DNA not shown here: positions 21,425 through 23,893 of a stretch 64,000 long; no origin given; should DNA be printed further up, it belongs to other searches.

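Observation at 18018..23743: Secreted polymorphic-toxin locus with three immunity paralogs and two degraded orphan toxin modules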

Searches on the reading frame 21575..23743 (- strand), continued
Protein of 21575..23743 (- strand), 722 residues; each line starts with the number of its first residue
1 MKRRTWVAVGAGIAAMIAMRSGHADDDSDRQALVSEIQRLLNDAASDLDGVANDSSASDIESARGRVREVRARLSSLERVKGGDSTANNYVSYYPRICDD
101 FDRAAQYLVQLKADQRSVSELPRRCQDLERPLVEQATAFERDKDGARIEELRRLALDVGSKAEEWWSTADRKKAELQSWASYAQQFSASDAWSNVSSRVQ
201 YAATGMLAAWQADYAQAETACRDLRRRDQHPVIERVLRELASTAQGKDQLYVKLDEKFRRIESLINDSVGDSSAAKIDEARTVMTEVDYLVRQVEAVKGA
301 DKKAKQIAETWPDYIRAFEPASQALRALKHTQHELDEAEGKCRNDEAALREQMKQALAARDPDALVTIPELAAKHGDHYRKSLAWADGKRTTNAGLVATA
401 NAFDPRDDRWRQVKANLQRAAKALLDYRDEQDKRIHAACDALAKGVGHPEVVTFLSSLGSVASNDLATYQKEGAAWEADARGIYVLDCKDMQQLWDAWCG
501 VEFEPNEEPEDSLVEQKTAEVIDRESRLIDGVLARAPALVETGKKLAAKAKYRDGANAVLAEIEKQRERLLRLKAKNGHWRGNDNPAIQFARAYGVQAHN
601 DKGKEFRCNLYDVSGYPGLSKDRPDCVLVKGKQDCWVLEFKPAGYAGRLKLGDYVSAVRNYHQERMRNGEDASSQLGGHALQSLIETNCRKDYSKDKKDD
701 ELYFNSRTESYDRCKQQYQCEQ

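Call 64: find_encoding_contigs(protein=P0118, flank=5000, max_places=2)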
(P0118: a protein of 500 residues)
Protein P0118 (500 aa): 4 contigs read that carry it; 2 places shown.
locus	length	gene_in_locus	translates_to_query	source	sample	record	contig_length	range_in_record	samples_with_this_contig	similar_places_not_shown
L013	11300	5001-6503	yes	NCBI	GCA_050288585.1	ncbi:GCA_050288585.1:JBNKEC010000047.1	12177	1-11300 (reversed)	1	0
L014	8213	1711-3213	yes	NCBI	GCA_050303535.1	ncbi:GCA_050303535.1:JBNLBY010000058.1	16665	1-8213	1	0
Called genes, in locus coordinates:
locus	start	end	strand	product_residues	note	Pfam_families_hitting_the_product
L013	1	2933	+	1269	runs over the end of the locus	?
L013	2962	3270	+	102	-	-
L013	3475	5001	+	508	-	-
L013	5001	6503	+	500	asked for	PF15650:Tox-REase-9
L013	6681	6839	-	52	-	-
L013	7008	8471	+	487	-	PF00474:SSF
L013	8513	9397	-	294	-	-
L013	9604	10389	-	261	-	PF03781:FGE-sulfatase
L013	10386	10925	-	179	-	PF13620:CarboxypepD_reg (weak)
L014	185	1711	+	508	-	-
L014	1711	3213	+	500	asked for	PF15650:Tox-REase-9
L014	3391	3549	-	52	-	-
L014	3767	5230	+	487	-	PF00474:SSF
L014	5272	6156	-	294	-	-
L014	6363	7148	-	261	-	PF03781:FGE-sulfatase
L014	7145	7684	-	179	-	PF13620:CarboxypepD_reg (weak)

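Call 65: find_encoding_contigs(protein=P0163, flank=5000, max_places=2)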
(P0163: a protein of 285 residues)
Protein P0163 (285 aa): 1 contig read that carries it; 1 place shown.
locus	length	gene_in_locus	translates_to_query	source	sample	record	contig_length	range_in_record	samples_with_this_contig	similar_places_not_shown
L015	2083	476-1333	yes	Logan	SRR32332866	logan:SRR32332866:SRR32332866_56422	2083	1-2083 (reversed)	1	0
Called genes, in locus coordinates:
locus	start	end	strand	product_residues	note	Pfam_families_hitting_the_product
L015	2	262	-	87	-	?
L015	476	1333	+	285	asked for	PF15650:Tox-REase-9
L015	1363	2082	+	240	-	?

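Call 71: list_cluster_members(proteins=[P0118, P0088, P0120, P0102, P0098, P0093, P0082, P0083, P0163, P0109])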
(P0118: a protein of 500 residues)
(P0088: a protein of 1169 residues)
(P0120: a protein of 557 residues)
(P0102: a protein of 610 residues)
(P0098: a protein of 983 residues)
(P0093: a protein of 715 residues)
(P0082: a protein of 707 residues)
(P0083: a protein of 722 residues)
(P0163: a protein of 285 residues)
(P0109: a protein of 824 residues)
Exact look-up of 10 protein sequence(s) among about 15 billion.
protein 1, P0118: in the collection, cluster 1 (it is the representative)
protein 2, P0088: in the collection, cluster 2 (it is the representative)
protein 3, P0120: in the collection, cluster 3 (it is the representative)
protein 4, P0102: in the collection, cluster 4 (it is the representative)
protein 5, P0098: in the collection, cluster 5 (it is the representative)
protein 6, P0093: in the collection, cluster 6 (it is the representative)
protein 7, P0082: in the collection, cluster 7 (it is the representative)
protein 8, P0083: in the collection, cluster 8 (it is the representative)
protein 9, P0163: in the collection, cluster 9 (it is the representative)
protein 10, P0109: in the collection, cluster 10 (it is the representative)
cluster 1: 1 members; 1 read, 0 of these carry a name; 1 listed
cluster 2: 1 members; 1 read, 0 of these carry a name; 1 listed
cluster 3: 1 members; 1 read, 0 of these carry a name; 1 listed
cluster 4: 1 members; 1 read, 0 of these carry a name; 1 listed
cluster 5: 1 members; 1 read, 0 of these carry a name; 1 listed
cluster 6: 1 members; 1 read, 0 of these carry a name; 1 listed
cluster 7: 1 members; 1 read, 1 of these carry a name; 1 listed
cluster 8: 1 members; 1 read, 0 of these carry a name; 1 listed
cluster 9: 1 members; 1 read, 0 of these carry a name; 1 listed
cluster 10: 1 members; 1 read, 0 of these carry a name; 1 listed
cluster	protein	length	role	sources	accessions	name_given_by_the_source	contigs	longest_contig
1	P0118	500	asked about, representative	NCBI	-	-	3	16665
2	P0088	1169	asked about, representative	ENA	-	-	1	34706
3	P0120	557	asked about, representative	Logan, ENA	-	-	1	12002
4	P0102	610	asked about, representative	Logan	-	-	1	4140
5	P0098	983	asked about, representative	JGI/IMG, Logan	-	-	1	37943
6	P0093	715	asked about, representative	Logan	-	-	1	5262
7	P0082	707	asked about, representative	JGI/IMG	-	C4-type Zn-finger protein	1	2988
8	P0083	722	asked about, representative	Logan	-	-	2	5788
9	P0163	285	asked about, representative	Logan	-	-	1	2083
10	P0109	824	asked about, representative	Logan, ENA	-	-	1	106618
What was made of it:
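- Tried and rejected: list_cluster_members returned no organism names (call 71).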

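Call 72: search_solved_structures(query=A1, max_evalue=1)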
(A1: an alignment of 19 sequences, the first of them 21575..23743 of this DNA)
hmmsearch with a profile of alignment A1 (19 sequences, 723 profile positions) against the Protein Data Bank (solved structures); distinct sequences matched with E-value up to 1: 1.
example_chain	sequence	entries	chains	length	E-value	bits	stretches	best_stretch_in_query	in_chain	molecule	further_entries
6egc_A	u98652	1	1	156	0.39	12.5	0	228-294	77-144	SC_2L4HC2_23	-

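Call 78: find_encoding_contigs(protein=P0002, flank=5000, max_places=3)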
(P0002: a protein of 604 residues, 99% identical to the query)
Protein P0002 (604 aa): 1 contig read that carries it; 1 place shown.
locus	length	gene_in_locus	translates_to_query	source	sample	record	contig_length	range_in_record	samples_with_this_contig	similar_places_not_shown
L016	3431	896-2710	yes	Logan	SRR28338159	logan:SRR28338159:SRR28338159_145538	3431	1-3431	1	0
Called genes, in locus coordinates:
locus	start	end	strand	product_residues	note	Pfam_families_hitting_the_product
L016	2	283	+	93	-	?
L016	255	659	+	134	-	PF01042:Ribonuc_L-PSP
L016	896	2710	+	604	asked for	-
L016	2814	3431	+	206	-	?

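Call 81: find_homologous_proteins(query=A5, max_evalue=1e-10)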
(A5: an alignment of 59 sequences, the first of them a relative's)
Query A5 (59 sequences) (726 aa, profile of the alignment): 31 proteins with E <= 1e-10 among 8000 candidates.
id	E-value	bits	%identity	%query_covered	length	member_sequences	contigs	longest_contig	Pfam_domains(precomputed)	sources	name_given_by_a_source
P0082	1.7e-235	802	40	99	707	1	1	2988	PF15650.14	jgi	jgi:C4-type Zn-finger protein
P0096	4.0e-230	784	37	86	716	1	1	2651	PF15650.14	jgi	jgi:hypothetical protein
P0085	1.1e-221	757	100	100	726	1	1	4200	-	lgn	-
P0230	7.6e-219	747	76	100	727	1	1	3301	PF15650.14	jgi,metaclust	metaclust:\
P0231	5.8e-218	744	45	92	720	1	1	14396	PF15650.14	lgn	-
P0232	1.0e-217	743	48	93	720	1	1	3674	PF15650.14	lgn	-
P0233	6.6e-217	741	45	98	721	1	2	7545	PF15650.14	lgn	-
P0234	8.8e-217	740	76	100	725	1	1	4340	-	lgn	-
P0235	6.5e-210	718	42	98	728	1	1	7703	PF15650.14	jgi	jgi:hypothetical protein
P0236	2.4e-208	712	44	93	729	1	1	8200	PF15650.14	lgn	-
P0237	3.2e-208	712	57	99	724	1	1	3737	-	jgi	jgi:hypothetical protein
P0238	1.4e-207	710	39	89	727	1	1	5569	PF15650.14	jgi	jgi:hypothetical protein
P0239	2.8e-207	709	40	90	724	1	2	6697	PF15650.14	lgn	-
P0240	6.1e-203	695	39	99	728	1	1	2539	PF15650.14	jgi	jgi:uncharacterized protein YukE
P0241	1.1e-199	684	43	89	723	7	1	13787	PF15650.14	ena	-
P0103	7.8e-199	681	41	98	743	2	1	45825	-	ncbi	-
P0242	5.1e-198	678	38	98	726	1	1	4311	PF15650.14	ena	-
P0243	4.7e-197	675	39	96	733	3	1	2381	PF15650.14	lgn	-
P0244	2.5e-196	673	38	98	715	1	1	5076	PF15650.14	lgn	-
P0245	3.0e-196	672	43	99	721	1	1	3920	PF15650.14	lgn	-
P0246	1.4e-195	670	39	96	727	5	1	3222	PF15650.14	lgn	-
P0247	3.0e-195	669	38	98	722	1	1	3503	PF15650.14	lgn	-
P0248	1.6e-194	667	42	98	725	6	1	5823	PF15650.14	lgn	-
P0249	4.1e-194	665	37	98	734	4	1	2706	PF15650.14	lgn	-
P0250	4.3e-194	665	38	96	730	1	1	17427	PF15650.14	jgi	jgi:hypothetical protein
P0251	1.0e-192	661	39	88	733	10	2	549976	PF15650.14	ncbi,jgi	jgi:polyhydroxyalkanoate synthesis regulator phasin/phosphopantetheine adenylyltransferase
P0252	1.3e-192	660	38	98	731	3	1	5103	PF15650.14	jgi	jgi:hypothetical protein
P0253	2.0e-187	643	41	97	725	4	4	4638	PF15650.14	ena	-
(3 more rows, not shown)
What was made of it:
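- On Tox-REase-9 (PF15650): The family profile retrieves proteins with PF15650 hits (P0118, P0163, P0096 and most of call 81).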

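Call 82: find_encoding_contigs(protein=P0251, flank=6000, max_places=2)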
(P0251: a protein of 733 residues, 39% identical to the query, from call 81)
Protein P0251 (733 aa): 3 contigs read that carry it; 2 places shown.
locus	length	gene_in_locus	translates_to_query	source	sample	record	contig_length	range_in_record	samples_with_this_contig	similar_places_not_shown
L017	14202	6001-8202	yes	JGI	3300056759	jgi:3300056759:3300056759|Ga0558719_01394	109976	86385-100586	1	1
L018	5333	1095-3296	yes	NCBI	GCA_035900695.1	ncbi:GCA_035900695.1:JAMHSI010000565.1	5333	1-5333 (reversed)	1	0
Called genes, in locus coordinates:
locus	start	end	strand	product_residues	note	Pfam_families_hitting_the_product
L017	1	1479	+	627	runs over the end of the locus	PF13699:eCIS_core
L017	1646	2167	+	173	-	PF00510:COX3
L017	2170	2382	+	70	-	PF03626:COX4_pro (weak)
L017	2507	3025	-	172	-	-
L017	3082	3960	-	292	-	-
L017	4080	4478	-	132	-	-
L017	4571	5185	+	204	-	PF05685:Uma2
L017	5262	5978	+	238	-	PF03793:PASTA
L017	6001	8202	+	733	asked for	PF15650:Tox-REase-9 (weak)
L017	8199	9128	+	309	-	-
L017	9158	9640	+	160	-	-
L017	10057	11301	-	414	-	PF14690:Zn_ribbon_ISL3, PF13542:HTH_Tnp_ISL3, PF01610:DDE_Tnp_ISL3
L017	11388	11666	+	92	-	-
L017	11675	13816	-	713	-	-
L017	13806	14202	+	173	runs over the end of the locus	-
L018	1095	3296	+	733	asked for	PF15650:Tox-REase-9 (weak)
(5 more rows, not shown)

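Call 84: search_protein_families(library=pfam, proteins=[L017:8199-9128:+, L017:9158-9640:+, L017:5262-5978:+, L008:2929-3681:+, L009:6668-7159:+, L013:3475-5001:+], max_evalue=0.1)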
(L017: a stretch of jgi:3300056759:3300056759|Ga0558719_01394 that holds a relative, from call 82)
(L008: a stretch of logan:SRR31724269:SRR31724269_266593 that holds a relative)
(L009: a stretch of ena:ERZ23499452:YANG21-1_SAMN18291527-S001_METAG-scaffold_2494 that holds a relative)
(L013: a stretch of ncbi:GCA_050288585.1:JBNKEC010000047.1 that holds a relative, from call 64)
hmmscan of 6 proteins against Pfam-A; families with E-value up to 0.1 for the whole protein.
L017:8199-9128:+ (309 aa): 0 families

L017:9158-9640:+ (160 aa): 0 families

L017:5262-5978:+ (238 aa): 2 families
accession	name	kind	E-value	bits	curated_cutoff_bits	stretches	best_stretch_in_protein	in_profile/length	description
PF03793.24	PASTA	-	1.2e-14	54.4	23.2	2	51-113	1-54/64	PASTA domain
PF14117.11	DUF4287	-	0.071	13.6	27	0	53-74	9-30/60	Domain of unknown function (DUF4287)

L008:2929-3681:+ (250 aa): 2 families
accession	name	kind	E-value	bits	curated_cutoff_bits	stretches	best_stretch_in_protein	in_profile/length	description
PF20461.3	DUF6714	-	7.6e-22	78.4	27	1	97-246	3-158/161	Family of unknown function (DUF6714)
PF14206.11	Cys_rich_CPCC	-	1.2e-12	47.9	24.5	1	10-75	2-74/75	Cysteine-rich CPCC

L009:6668-7159:+ (163 aa): 1 family
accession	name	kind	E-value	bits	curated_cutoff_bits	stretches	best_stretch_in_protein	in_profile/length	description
PF20461.3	DUF6714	-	4.4e-09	37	27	1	38-158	42-160/161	Family of unknown function (DUF6714)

L013:3475-5001:+ (508 aa): 0 families
